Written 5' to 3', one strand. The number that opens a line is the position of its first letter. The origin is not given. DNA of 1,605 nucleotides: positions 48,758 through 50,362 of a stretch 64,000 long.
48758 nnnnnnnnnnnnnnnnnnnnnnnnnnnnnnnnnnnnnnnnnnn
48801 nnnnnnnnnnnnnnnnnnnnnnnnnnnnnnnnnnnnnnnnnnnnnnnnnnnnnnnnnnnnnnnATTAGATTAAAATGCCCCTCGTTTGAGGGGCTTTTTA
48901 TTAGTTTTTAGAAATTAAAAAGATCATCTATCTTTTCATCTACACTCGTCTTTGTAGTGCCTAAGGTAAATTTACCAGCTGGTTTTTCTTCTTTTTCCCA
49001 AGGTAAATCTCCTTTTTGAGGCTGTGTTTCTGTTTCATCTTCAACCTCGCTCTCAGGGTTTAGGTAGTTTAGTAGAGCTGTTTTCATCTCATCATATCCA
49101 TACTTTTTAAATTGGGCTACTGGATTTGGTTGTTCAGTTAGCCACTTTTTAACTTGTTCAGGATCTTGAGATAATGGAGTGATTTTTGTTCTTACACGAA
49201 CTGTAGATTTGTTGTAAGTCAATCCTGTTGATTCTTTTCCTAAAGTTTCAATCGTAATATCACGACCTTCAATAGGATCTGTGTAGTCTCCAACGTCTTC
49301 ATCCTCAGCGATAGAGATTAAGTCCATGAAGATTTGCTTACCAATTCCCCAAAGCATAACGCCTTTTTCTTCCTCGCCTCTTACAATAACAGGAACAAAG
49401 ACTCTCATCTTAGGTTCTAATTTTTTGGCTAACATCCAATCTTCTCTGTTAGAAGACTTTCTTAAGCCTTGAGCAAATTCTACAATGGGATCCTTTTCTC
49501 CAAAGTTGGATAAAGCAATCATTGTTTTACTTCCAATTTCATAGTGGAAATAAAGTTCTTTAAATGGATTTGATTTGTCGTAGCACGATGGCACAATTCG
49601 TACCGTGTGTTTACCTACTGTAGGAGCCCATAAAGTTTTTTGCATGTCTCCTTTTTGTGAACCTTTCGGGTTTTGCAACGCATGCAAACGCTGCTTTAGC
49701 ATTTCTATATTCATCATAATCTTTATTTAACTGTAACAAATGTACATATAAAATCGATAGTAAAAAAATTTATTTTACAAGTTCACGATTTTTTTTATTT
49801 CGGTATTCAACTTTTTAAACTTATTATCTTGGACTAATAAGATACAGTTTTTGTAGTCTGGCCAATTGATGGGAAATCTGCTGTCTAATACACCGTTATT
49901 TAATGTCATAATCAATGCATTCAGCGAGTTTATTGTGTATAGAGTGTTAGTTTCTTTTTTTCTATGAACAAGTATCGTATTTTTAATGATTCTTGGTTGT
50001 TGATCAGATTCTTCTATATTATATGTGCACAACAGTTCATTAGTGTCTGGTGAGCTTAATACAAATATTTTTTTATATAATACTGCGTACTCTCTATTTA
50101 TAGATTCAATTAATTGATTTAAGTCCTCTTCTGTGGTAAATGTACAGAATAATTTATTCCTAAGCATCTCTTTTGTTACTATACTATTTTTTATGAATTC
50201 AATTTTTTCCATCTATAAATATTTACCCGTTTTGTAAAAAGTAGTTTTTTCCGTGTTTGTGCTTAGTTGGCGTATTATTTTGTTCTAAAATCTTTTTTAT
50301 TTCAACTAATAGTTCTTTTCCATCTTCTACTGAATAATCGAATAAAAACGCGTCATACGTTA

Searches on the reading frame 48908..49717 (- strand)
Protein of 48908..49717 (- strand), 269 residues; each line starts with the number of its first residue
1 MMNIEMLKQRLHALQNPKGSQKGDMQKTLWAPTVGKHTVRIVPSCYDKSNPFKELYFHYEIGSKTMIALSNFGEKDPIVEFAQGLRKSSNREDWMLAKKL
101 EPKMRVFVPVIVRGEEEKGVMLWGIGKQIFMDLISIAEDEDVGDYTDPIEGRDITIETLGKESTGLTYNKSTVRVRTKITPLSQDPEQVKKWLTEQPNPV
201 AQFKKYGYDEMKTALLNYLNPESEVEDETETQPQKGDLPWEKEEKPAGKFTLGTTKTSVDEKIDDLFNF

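Call 3: search_protein_families(library=pfam, proteins=[window:48908-49717:-], max_evalue=0.1)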
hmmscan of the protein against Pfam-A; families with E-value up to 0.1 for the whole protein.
window:48908-49717:- (269 aa): 1 family
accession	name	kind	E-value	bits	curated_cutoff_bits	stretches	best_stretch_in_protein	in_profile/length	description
PF08804.16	gp32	-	1.4e-08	35.5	26.8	1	35-192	3-188/208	gp32 DNA binding protein like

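Call 4: search_protein_families(library=phrogs, proteins=[window:48908-49717:-], max_evalue=0.01)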
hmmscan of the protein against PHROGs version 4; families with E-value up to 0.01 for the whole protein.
window:48908-49717:- (269 aa): 2 families
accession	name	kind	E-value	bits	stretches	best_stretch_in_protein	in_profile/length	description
phrog_1192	-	DNA, RNA and nucleotide metabolism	2.7e-19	70.8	1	1-258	2-270/326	single strand DNA binding protein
phrog_224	-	DNA, RNA and nucleotide metabolism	5e-10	40.7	1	3-233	13-259/318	single strand DNA binding protein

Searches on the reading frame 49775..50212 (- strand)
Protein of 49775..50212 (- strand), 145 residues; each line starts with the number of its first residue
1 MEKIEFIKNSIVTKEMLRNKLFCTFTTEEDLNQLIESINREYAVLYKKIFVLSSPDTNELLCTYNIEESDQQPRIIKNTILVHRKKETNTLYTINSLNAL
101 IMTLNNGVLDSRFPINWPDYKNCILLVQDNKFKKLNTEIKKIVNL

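Call 3: search_protein_families(library=pfam, proteins=[window:49775-50212:-], max_evalue=0.1)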
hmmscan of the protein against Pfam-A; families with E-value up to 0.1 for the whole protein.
window:49775-50212:- (145 aa): 0 families

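Call 4: search_protein_families(library=phrogs, proteins=[window:49775-50212:-], max_evalue=0.01)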
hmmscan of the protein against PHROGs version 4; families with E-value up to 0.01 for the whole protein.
window:49775-50212:- (145 aa): 0 families

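Call 32: find_homologous_proteins(query=window:49775-50212:-)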
Query window:49775-50212:- (145 aa): 7994 proteins with E <= 0.001 among 8000 candidates; the best 120 are listed.
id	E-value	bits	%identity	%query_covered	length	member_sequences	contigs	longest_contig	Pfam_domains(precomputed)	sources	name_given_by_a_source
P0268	4.2e-79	281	95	97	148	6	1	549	-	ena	-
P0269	1.3e-72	260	86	100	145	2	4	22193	-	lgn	-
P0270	2.5e-68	246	83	92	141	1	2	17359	-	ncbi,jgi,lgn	jgi:hypothetical protein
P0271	1.3e-67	244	81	97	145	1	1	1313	-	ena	-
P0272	1.4e-67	244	83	92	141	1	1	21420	-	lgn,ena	-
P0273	2.6e-67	243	77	100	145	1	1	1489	-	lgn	-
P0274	7.7e-67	241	77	100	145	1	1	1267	-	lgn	-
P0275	8.0e-67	241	81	97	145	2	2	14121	-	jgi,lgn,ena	jgi:hypothetical protein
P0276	9.8e-67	241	77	100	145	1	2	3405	-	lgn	-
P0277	1.1e-66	241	81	92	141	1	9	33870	-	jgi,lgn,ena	jgi:hypothetical protein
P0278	1.1e-66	241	81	92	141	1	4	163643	-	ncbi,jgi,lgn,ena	-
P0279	1.5e-66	240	81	92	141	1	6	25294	-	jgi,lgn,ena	jgi:hypothetical protein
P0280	1.7e-66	240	81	92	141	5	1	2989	-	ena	-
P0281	2.2e-66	240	81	92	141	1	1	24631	-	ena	-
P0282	2.4e-66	240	75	100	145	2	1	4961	-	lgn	-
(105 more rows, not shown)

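Call 45: predict_structure(alignment_id=A2)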
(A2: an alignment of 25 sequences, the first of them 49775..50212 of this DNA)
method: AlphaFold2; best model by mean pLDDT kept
length: 145 residues; sequences in the alignment: 25
mean_pLDDT: 64.5   pTM: 0.62
mean pLDDT of the five models: 64.5, 59.4, 55.9, 55.6, 49.2
residues with pLDDT >= 90: 8; 70-90: 60; 50-70: 37; < 50: 40
segments of 3 or more residues with pLDDT < 50: 1-11, 87-90, 94-105, 107-116
pLDDT, mean of each block of 10 residues (from residue 1): 32 59 85 91 84 78 80 71 56 47 43 45 55 67 84
secondary structure, 60 per line:
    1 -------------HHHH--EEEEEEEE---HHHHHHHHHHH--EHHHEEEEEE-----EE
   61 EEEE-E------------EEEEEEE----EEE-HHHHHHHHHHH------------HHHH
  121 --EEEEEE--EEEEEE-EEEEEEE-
elements in order: H14-17 E20-27 H31-41 E48-53 E59-64 E79-85 E90-92 H94-104 H117-120 E123-128 E131-136 E138-144

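Call 47: search_solved_structures(query=A2, max_evalue=10)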
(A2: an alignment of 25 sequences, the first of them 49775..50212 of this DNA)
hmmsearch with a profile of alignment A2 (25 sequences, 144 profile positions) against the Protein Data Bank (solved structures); distinct sequences matched with E-value up to 10: 2.
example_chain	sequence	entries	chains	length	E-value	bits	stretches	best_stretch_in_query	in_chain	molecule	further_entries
5lsl_A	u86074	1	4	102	0.19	14.8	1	26-82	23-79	Protein HSH49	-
3bbp_D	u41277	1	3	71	0.69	13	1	9-53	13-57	GRIP and coiled-coil domain-containing protein 2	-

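Call 53: fold_search(model_id=the predicted structure, library=pdb)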
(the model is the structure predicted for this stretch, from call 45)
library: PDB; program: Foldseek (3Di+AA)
matches with E <= 10: 724; with E <= 0.001: 0
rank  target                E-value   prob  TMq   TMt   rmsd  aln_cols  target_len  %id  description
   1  4b0y                  1.3e-01  0.23  0.27  0.24  12.7       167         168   12  Determination of X-ray Structure of human SOUL by Molecular Replacement (released 2012-08-01)
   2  9oti_U                2.1e-01  0.28  0.28  0.17  10.8       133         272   10  GATOR2 complex bound to arginine sensor CASTOR1 (released 2025-10-01)
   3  9rtm_B                2.3e-01  0.15  0.25  0.23  13.9       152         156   10  X-ray structure of the rhodamine-binding protein tag (Rho-tag) bound to a tetramethylrhodamine ligand (released 2025-07-30)
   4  9rtl_B                2.3e-01  0.13  0.23  0.22  14.5       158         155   13  X-ray structure of the CTR107-N138A mutant bound to a tetramethylrhodamine ligand (released 2025-07-30)
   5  8h56_A                2.4e-01  0.25  0.29  0.28  13.2       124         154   10  Crystal structure of Rep' of porcine circovirus type 2 (released 2023-05-24)
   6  5gt7_B                3.0e-01  0.15  0.25  0.15  12.1       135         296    8  Crystal Structure of Arg-bound CASTOR1 (released 2017-08-23)
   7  9kpg_A                3.0e-01  0.15  0.24  0.14  11.5       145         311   11  Crystal structure of human CASTOR2-arginine (released 2026-03-25)
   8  9rtm_A                3.2e-01  0.13  0.25  0.24  14.1       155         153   10  X-ray structure of the rhodamine-binding protein tag (Rho-tag) bound to a tetramethylrhodamine ligand (released 2025-07-30)
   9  5i2c_C                3.4e-01  0.16  0.27  0.17  11.6       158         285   11  Arginine-bound CASTOR1 from Homo sapiens (released 2016-08-10)
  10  2do4_MODEL_1_A        3.4e-01  0.15  0.21  0.27   5.7        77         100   18  Solution structure of the RNA binding domain of squamous cell carcinoma antigen recognized by T cells 3 (released 2007-04-17)
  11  5kax_A                3.6e-01  0.10  0.23  0.21  15.2       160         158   12  The structure of CTR107 protein bound to RHODAMINE 6G (released 2016-08-24)
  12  5xor_A                3.8e-01  0.33  0.29  0.38   4.4        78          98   12  Crystal structure of N-terminal replicase protein of porcine circovirus type 2 (released 2018-07-04)
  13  9rtl_A                3.8e-01  0.11  0.24  0.23  14.0       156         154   12  X-ray structure of the CTR107-N138A mutant bound to a tetramethylrhodamine ligand (released 2025-07-30)
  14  2go9_MODEL_1_A        4.1e-01  0.21  0.30  0.27  14.2       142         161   12  RRM domains 1 and 2 of Prp24 from S. cerevisiae (released 2007-02-27)
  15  2ykp_C                4.1e-01  0.14  0.27  0.22  12.4       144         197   12  Structure of the human LINE-1 ORF1p trimer (released 2011-08-10)
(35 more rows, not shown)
